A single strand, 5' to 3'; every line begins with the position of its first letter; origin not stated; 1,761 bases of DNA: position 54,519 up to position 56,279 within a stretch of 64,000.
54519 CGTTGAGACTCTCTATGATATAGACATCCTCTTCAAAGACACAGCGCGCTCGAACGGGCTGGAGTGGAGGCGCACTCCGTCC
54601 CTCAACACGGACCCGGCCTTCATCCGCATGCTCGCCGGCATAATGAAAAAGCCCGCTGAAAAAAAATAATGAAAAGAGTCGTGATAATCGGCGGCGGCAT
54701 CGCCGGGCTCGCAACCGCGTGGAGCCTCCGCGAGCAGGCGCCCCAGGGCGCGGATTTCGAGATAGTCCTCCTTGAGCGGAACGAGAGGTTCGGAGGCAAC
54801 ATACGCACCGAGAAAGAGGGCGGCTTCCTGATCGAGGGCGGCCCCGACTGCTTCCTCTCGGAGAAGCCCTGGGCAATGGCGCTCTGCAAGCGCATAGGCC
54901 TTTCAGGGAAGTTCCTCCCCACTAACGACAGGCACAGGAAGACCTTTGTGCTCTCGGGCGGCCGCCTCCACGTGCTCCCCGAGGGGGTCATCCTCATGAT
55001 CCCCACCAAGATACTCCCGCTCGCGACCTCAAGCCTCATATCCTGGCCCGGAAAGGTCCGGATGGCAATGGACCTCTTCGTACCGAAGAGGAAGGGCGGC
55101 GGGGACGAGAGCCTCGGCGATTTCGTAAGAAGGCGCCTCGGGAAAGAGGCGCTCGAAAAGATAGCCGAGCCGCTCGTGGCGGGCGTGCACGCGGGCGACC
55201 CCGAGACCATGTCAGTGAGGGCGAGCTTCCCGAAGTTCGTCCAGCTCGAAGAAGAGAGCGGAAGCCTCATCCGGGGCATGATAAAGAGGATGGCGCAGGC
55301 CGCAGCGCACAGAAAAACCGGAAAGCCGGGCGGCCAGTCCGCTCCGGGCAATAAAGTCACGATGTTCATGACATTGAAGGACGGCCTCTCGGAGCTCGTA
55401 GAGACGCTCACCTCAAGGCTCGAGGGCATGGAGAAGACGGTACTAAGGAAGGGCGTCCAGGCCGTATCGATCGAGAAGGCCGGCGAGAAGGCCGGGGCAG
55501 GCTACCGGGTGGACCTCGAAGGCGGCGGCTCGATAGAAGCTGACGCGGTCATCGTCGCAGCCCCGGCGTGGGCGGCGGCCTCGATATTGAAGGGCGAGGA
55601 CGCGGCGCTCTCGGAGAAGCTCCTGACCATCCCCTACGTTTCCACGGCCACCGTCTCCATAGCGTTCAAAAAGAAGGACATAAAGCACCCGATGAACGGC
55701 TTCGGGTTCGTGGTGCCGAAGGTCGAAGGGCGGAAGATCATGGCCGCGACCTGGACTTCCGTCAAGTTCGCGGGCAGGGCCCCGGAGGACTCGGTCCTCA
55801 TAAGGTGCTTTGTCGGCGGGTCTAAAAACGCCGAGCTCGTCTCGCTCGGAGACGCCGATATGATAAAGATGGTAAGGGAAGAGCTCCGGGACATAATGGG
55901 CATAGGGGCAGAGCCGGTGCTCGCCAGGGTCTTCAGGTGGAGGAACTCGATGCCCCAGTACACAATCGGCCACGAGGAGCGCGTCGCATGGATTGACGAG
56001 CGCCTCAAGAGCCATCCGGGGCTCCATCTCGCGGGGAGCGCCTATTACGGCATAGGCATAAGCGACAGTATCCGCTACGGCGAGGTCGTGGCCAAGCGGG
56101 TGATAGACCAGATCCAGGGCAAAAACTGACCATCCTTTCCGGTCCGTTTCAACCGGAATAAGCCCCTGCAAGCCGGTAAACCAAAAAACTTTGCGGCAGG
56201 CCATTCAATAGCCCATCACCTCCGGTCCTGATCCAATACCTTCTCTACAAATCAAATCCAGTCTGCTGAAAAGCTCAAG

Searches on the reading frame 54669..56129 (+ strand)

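Call 71: search_protein_families(library=pfam, proteins=[window:54669-56129:+], max_evalue=0.00001)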
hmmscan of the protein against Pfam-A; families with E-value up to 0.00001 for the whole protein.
window:54669-56129:+ (486 aa): 5 families
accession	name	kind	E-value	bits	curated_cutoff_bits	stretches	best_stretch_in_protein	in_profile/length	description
PF01593.30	Amino_oxidase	-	1.2e-57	196.6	19.8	1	11-479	1-443/443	Flavin containing amine oxidoreductase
PF13450.12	NAD_binding_8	-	1.1e-14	54.9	21.9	1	6-75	1-67/68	NAD(P)-binding Rossmann-like domain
PF01266.30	DAO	-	1.1e-13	51.9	27.9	1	3-475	1-351/353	FAD dependent oxidoreductase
PF13454.12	NAD_binding_9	-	4.3e-07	30.5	21.8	0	5-47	1-43/155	FAD-NAD(P)-binding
PF07992.20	Pyr_redox_2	-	5.2e-06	26.5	26.1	0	3-39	2-34/291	Pyridine nucleotide-disulphide oxidoreductase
